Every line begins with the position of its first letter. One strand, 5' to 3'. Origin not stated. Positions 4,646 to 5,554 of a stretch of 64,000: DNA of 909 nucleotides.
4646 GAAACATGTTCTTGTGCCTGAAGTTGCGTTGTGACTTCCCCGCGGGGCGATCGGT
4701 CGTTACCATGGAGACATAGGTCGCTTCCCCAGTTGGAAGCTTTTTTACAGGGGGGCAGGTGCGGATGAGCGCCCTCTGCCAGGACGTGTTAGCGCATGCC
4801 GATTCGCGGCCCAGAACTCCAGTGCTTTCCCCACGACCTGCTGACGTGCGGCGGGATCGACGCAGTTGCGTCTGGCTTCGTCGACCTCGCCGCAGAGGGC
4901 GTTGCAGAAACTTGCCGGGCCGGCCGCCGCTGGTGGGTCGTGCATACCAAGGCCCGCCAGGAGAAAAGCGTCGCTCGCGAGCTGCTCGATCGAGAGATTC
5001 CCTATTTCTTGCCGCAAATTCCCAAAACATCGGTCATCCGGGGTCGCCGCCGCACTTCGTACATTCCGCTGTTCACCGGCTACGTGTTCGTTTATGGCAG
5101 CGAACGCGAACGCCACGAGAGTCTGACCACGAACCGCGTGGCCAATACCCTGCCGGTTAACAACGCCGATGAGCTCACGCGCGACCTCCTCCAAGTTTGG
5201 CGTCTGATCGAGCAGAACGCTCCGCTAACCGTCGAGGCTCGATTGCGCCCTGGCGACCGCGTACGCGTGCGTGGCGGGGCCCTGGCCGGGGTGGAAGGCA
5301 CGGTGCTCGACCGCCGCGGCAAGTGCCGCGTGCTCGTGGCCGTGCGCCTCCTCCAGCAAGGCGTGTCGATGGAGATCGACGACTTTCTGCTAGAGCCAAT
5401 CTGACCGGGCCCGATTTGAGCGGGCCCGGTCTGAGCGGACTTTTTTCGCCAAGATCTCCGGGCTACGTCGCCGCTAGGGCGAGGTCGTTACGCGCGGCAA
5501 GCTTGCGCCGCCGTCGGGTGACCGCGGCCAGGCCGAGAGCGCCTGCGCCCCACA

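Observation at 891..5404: Two NusG/RfaH-like paralogs, each adjacent to a paralogous ~130-155 aa protein: UpxY/UpxZ-like logic in a non-Bacteroides glycan locus?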

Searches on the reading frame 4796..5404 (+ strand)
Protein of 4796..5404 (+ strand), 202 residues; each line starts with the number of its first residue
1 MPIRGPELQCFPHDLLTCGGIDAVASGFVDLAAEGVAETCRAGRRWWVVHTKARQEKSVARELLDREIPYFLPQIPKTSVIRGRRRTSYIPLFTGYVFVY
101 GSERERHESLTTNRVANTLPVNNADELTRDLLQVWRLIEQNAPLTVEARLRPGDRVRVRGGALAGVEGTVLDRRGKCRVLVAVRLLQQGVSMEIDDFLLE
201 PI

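Call 3: search_protein_families(library=pfam, proteins=[window:4796-5404:+], max_evalue=1)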
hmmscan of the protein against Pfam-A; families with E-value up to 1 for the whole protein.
window:4796-5404:+ (202 aa): 5 families
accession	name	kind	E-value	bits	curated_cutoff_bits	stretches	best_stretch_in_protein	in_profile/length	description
PF02357.24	NusG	-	5.4e-11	43.3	22.2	1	45-117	2-73/93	Transcription termination factor nusG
PF00467.35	KOW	-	0.0023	18.2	22.3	1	152-172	1-21/32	KOW motif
PF23284.2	KOW2_Spt5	-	0.017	15.4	28.9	1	152-176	1-25/50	Transcription elongation factor SPT5, second KOW domain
PF23236.1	WH2_Lhr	-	0.088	13.8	27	1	21-54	50-84/105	Large helicase-related protein, winged-helix domain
PF03439.18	Spt5-NGN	-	0.28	11.6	22.4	1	46-66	2-22/84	Early transcription elongation factor of RNA pol II, NGN section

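Call 4: search_protein_families(library=ncbifam, proteins=[window:4796-5404:+], max_evalue=1)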
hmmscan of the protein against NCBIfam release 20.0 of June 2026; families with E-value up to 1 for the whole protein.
window:4796-5404:+ (202 aa): 8 families
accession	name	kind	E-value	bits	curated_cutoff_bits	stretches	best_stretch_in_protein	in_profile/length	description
NF033644.1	antiterm_UpxY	subfamily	1.5e-23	83.6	100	1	46-195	1-160/164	UpxY family transcription antiterminator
TIGR01955.1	RfaH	equivalog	5.1e-14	52.6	144.5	1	46-195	1-154/159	transcription/translation regulatory transformer protein RfaH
NF006534.0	PRK09014.1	equivalog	1.1e-12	48.2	124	1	44-196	2-156/162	transcription/translation regulatory transformer protein RfaH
NF033641.1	antiterm_LoaP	exception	6.5e-08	32.9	125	1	46-189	1-154/166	antiterminator LoaP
TIGR00922.1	nusG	equivalog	3.4e-05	23.8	135.7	1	46-190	1-160/172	transcription termination/antitermination protein NusG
NF041682.1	ant_diox_AndAa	equivalog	0.023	13.4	650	1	145-199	137-194/406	anthranilate 1,2-dioxygenase system ferredoxin--NAD(+) reductase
NF011878.0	PRK15351.1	equivalog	0.089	12.5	197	1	132-183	35-86/124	SPI-2 type III secretion system apparatus protein SsaP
NF012181.0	MSCRAMM_SdrD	exception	0.19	9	2500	1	33-131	582-675/1379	MSCRAMM family adhesin SdrD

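Call 39: find_related_loci(query=A5, collection=genome_contigs, flank=6000)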
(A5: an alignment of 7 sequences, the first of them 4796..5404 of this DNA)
Query A5 (202 aa) in genome_contigs; peptide patterns used: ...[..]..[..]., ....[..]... (x = any residue, [..] = any of these).
182 stretches matched a pattern; 48 encode a relative of the query (tblastn E <= 1e-3); 47 distinct loci.
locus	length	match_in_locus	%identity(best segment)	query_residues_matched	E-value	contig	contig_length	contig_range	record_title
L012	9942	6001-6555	77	1-202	9e-100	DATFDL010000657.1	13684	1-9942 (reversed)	MAG TPA_asm: Pirellulales bacterium isolate SMAG_U8579 k141_252245, whole genome shotgun sequence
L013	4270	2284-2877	78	1-202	1e-99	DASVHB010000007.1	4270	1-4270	MAG TPA_asm: Pirellulales bacterium isolate SMAG_U2130 k141_1299521, whole genome shotgun sequence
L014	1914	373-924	62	1-202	9e-81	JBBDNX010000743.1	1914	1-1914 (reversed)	MAG: Pirellulales bacterium isolate LejiaB_66_9 Lejia_B_81849_length_1914_cov_5, whole genome shotgun sequence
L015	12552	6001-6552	61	1-202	1e-76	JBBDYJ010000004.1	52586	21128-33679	MAG: Pirellulales bacterium isolate LejiaD_65_107 Lejia_D_1115_length_52586_cov_66, whole genome shotgun sequence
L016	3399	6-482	69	44-202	2e-70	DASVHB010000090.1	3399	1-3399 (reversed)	MAG TPA_asm: Pirellulales bacterium isolate SMAG_U2130 k141_1503944, whole genome shotgun sequence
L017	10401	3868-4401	56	7-202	1e-69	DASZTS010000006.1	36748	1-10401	MAG TPA_asm: Pirellulales bacterium isolate SMAG_U6082 k141_483551, whole genome shotgun sequence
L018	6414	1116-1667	56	1-202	1e-66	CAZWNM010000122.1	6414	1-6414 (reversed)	MAG TPA_asm: uncultured Planctomycetaceae bacterium isolate binchicken_co3_553 genome assembly, contig: NODE_39696_lengt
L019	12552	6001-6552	55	1-202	5e-64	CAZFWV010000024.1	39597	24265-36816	MAG TPA_asm: uncultured Pirellulaceae bacterium isolate binchicken_co176_248 genome assembly, contig: NODE_346_length_39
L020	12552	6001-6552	54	1-202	3e-63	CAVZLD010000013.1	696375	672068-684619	MAG: uncultured Planctomycetaceae bacterium isolate MFD03804.bin.2.145 genome assembly, contig: contig_64328, whole geno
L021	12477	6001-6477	64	44-202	3e-62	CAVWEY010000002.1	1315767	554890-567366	MAG: uncultured Planctomycetaceae bacterium isolate MFD01231.bin.2.31 genome assembly, contig: contig_6522, whole genome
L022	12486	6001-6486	60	41-202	5e-62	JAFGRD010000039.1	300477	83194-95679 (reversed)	MAG: Pirellulales bacterium isolate Zod_Metabat.813 k87_2607491, whole genome shotgun sequence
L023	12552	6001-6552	55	1-202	2e-61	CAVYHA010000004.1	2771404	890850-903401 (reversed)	MAG: uncultured Planctomycetaceae bacterium isolate MFD01231.bin.2.4 genome assembly, contig: contig_21395, whole genome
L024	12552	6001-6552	52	1-202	1e-61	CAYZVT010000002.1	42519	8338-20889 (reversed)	MAG TPA_asm: uncultured Pirellulales bacterium isolate SRP263527_co1_258 genome assembly, contig: NODE_644_length_42519_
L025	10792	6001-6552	54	1-202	5e-61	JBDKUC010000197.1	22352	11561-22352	MAG: Thermoguttaceae bacterium isolate 7_bin.159_R1 c_000001971938, whole genome shotgun sequence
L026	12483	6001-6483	60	42-202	4e-60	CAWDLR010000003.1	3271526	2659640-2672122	MAG: uncultured Planctomycetaceae bacterium isolate MFD04492.bin.1.203 genome assembly, contig: contig_1710, whole genom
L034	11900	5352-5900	50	1-202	9e-57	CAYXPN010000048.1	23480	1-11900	MAG TPA_asm: uncultured Planctomycetaceae bacterium isolate binchicken_co17_32 genome assembly, contig: NODE_5613_length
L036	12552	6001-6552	47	1-202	9e-56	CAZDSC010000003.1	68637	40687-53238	MAG TPA_asm: uncultured Pirellulaceae bacterium isolate SRP135972_co1_222 genome assembly, contig: NODE_158_length_68637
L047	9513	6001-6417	49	63-201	5e-43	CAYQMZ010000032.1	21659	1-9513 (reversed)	MAG TPA_asm: uncultured Pirellulaceae bacterium isolate SRP268394_co1_194 genome assembly, contig: NODE_4092_length_2165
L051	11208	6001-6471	45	46-202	5e-36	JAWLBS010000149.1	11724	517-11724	MAG: Phycisphaerae bacterium isolate 15dZY3.bin.115 NODE_5682_length_11724_cov_7.389677, whole genome shotgun sequence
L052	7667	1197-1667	44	46-202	2e-35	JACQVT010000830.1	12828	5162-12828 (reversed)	MAG: Planctomycetota bacterium isolate NC_groundwater_1470_Ag_S-0.65um_67_16 S_p65_S5_coassembly_k141_5065769, whole gen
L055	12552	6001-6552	53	1-202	6e-61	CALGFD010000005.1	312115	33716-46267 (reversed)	MAG TPA_asm: uncultured Planctomycetales bacterium isolate SRR3330210_bin.11_CONCOCT_v1.1_MAG genome assembly, contig: E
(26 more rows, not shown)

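Call 42: search_protein_families(library=pfam, proteins=[L047:2118-4340:-, L055:11411-12550:+, L036:4536-5513:-, L026:6606-7604:+, L019:8050-9123:-, L051:7082-8317:+, L047:3-2003:-, L034:8414-10762:-, L025:6507-7526:-, L052:2413-4488:+], max_evalue=0.0001)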
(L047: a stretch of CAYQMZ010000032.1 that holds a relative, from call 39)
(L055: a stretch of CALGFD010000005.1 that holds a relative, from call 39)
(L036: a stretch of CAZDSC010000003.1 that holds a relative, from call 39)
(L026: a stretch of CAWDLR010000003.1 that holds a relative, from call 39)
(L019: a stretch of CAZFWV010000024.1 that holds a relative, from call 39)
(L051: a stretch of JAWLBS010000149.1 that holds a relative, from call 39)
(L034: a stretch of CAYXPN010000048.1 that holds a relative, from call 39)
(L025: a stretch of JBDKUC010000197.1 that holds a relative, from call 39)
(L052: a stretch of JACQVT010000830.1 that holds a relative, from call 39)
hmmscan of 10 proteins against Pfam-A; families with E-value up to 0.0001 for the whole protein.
L047:2118-4340:- (741 aa): 1 family
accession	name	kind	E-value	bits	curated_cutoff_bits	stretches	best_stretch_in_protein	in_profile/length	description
PF13614.12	AAA_31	-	1.6e-11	44.9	27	1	546-687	1-148/177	AAA domain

L055:11411-12550:+ (380 aa): 2 families
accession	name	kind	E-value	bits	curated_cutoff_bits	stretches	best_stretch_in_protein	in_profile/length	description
PF07596.16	SBP_bac_10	-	2.9e-49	168.9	23.3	1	49-355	1-266/268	Protein of unknown function (DUF1559)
PF07963.17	N_methyl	-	7.3e-06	25.8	21.2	1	23-45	5-27/27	Prokaryotic N-terminal methylation motif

L036:4536-5513:- (326 aa): 1 family
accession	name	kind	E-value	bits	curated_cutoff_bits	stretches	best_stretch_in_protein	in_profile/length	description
PF09721.15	Exosortase_EpsH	-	3.4e-58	197.5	25.7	1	49-301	2-253/254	Transmembrane exosortase (Exosortase_EpsH)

L026:6606-7604:+ (333 aa): 8 families
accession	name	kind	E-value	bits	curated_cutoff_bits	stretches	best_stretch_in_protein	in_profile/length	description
PF01370.27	Epimerase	-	3.2e-57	194.2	20.9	1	6-249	2-240/240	NAD dependent epimerase/dehydratase family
PF16363.11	GDP_Man_Dehyd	-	1.7e-56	192.5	27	1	6-311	1-331/332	GDP-mannose 4,6 dehydratase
PF01073.25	3Beta_HSD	-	2.2e-12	47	22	1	6-243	1-234/280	3-beta hydroxysteroid dehydrogenase/isomerase family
PF04321.23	RmlD_sub_bind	-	9.3e-12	45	27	1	5-239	3-198/287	RmlD substrate binding domain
PF07993.18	NAD_binding_4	-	5.5e-06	26.2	20.1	1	105-190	108-209/258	Male sterility protein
PF00106.31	adh_short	-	2.9e-05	24.1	26.6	0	6-77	4-71/195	short chain dehydrogenase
PF02719.21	Polysacc_synt_2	-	3.5e-05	23.6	20.2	0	6-212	2-192/293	Polysaccharide biosynthesis protein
PF08659.16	KR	-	6.2e-05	23.4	22.6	0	5-145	3-149/180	KR domain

L019:8050-9123:- (358 aa): 1 family
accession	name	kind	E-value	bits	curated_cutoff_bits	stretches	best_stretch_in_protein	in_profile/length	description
PF02563.21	Poly_export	-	1.1e-27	96.4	28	2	78-154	4-76/77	Polysaccharide biosynthesis/export protein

L051:7082-8317:+ (412 aa): 5 families
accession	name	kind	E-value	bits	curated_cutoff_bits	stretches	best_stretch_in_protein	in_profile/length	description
PF25084.1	LbH_EIF2B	-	1.6e-13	51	54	1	286-369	7-89/105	EIF2B subunit epsilon LbH domain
PF00132.30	Hexapep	-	2.5e-10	40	27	0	286-317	5-36/36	Bacterial transferase hexapeptide (six repeats)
PF00483.29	NTP_transferase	-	5.6e-09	36.4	21.2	1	58-188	3-139/245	Nucleotidyl transferase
PF12804.13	NTP_transf_3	-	5.5e-06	27.1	27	1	76-216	15-141/160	MobA-like NTP transferase domain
PF24894.1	Hexapep_GlmU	-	1.1e-05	25.9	23.3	0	319-371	19-70/104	GlmU-like, C-terminal hexapeptide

L047:3-2003:- (667 aa): 13 families
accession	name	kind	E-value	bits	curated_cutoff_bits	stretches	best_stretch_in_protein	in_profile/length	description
PF13428.12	TPR_14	-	2.5e-14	52.8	23.5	0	465-505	3-43/44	Tetratricopeptide repeat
PF14559.12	TPR_19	-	5.2e-12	46.4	25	0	132-181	12-60/68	Tetratricopeptide repeat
PF13181.12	TPR_8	-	9.5e-11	41.4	25.7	0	465-495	3-33/34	Tetratricopeptide repeat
PF07719.23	TPR_2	-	7.5e-10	38.6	27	0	465-495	3-33/34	Tetratricopeptide repeat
PF00515.34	TPR_1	-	1.3e-09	37.9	27.8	0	465-495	3-33/34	Tetratricopeptide repeat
PF12895.13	ANAPC3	-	1e-08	35.7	27.2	0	478-545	4-70/82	Anaphase-promoting complex, cyclosome, subunit 3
PF13431.12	TPR_17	-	9.3e-08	32.2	24.4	0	324-358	1-34/34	Tetratricopeptide repeat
PF13432.12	TPR_16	-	1e-07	32.7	32.7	1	468-526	2-60/65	Tetratricopeptide repeat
PF23914.1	TPR_CcmH_CycH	-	2.1e-07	31.3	42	0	467-525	54-115/158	Cytochrome c-type biogenesis protein H TPR domain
PF13174.12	TPR_6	-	1.2e-06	29.2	26.3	0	465-496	2-33/33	Tetratricopeptide repeat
PF13414.12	TPR_11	-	1.2e-06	28.6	26.8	0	470-511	1-42/42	TPR repeat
PF25068.1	ARM_TT21_4th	-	5.1e-06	27.3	30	0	131-216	19-103/153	Tetratricopeptide repeat protein 21 forth ARM domain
PF13371.12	TPR_9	-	6e-05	23.4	35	0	126-182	10-66/73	Tetratricopeptide repeat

L034:8414-10762:- (783 aa): 0 families

L025:6507-7526:- (340 aa): 0 families

L052:2413-4488:+ (692 aa): 3 families
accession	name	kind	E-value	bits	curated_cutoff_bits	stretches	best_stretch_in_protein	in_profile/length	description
PF07940.18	Hepar_II_III_C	-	6e-50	170.4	24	1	424-650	5-217/237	Heparinase II/III-like, C-terminal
PF16889.11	Hepar_II_III_N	-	5.1e-32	112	22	1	108-358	80-314/340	Heparinase II/III N-terminus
PF05426.18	Alginate_lyase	-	3.5e-06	27.1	22.2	1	157-346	64-270/275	Alginate lyase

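Call 71: find_homologous_proteins(query=window:4796-5404:+, max_evalue=1e-10)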
Query window:4796-5404:+ (202 aa): 448 proteins with E <= 1e-10 among 2112 candidates; the best 120 are listed.
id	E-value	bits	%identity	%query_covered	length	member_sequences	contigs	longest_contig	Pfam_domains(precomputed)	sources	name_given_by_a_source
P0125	1.5e-130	451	100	100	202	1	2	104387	PF02357.25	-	-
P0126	2.4e-94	333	78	100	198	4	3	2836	PF02357.25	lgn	-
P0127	6.3e-93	328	78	100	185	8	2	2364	PF02357.25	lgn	-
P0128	1.0e-90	321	77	100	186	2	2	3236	PF02357.25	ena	-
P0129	1.3e-70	255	58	100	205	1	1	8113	PF02357.25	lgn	-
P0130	1.4e-70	255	61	100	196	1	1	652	PF02357.25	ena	-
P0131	3.5e-70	254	61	100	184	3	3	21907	PF02357.25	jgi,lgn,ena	-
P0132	7.8e-70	253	62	100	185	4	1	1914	PF02357.25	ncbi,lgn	ncbi:MAG: transcription termination/antitermination NusG family protein [Pirellulales bacterium]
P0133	8.6e-70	252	61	100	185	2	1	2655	PF02357.25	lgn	-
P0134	3.3e-69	251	60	100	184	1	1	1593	PF02357.25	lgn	-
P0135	3.7e-69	250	59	100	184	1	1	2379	PF02357.25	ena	-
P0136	5.6e-69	250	60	100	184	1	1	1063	PF02357.25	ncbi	ncbi:MAG: transcription termination/antitermination protein NusG [Pirellulales bacterium]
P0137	1.0e-68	249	60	100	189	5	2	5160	PF02357.25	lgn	-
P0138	1.5e-68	248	61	99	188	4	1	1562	PF02357.25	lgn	-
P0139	3.5e-68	247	62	100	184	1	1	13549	PF02357.25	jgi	jgi:transcriptional antiterminator RfaH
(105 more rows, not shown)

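Call 72: find_encoding_contigs(protein=P0137, flank=6000, max_places=2)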
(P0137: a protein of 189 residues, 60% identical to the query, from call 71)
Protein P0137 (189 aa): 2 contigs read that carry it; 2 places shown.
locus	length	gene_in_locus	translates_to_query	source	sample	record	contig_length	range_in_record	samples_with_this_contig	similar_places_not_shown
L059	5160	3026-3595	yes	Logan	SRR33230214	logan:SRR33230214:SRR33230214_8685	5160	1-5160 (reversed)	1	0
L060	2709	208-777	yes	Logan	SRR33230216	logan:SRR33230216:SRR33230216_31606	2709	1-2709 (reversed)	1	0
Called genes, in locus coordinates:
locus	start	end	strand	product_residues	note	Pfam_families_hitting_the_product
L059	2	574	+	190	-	?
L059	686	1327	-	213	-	-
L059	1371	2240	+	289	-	-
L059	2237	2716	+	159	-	-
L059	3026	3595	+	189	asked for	PF02357:NusG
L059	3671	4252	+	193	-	PF08308:PEGA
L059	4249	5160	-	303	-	?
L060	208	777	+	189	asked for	PF02357:NusG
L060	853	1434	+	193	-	PF08308:PEGA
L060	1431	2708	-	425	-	?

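Call 73: find_encoding_contigs(protein=P0129, flank=8000, max_places=2)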
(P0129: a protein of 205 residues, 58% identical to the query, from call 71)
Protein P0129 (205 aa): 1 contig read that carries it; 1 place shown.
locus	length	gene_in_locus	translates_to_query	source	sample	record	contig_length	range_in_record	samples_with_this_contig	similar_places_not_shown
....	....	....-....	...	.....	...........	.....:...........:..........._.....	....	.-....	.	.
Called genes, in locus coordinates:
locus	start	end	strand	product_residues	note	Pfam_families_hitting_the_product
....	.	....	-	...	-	?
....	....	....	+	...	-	-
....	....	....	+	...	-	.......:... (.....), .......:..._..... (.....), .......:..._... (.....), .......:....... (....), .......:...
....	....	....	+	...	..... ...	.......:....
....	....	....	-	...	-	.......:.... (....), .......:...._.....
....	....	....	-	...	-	?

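Call 74: find_encoding_contigs(protein=P0139, flank=8000, max_places=2)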
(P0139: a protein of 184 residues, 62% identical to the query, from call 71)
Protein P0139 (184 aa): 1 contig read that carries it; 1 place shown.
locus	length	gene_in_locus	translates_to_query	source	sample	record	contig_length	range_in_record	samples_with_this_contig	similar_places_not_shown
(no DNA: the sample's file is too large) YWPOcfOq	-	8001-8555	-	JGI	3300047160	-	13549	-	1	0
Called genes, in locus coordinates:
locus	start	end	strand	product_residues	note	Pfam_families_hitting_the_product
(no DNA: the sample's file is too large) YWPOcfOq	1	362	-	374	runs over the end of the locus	PF12704:MacB_PCD, PF02687:FtsX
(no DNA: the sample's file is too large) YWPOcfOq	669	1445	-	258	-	PF21926:FeeM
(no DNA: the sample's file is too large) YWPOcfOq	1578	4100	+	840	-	-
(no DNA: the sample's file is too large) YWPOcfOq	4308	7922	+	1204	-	-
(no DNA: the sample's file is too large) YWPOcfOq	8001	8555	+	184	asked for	PF02357:NusG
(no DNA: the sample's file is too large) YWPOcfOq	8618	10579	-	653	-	?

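Call 75: find_encoding_contigs(protein=P0131, flank=8000, max_places=2)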
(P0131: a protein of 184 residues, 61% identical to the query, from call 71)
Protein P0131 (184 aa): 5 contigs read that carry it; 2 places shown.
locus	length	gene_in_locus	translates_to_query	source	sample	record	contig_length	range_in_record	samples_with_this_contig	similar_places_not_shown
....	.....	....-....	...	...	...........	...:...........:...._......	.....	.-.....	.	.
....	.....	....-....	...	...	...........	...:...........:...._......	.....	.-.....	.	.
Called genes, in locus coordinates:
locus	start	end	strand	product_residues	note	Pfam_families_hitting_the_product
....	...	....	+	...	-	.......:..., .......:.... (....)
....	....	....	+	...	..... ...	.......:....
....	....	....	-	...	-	-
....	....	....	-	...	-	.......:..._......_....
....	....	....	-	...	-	-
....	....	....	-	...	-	-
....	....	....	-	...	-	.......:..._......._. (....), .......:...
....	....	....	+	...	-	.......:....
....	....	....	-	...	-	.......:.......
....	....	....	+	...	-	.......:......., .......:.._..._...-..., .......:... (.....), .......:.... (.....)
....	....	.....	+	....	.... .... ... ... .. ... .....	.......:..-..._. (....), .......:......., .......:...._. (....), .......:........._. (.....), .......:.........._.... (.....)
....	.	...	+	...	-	?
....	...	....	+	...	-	-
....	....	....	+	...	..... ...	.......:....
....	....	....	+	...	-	-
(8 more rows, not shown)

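Call 93: predict_structure(alignment_id=A11)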
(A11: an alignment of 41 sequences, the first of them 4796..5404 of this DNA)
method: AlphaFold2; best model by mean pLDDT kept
length: 202 residues; sequences in the alignment: 41
mean_pLDDT: 80.9   pTM: 0.67
mean pLDDT of the five models: 80.9, 79.3, 79.2, 79.1, 77.8
residues with pLDDT >= 90: 71; 70-90: 85; 50-70: 32; < 50: 14
segments of 3 or more residues with pLDDT < 50: 24-29, 35-40
pLDDT, mean of each block of 10 residues (from residue 1): 71 81 50 49 86 94 95 91 90 93 91 90 87 87 67 88 87 71 67 82 88
secondary structure, 60 per line:
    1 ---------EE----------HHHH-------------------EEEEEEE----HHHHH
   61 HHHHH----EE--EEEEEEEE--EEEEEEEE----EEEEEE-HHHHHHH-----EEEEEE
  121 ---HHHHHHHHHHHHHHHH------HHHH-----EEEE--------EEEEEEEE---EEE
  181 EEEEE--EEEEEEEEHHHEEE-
elements in order: H22-25 E45-51 H56-65 E74-81 E84-91 E96-101 H103-109 E115-120 H124-139 H146-149 E155-158 E167-174 E178-185 E188-195 E199-201
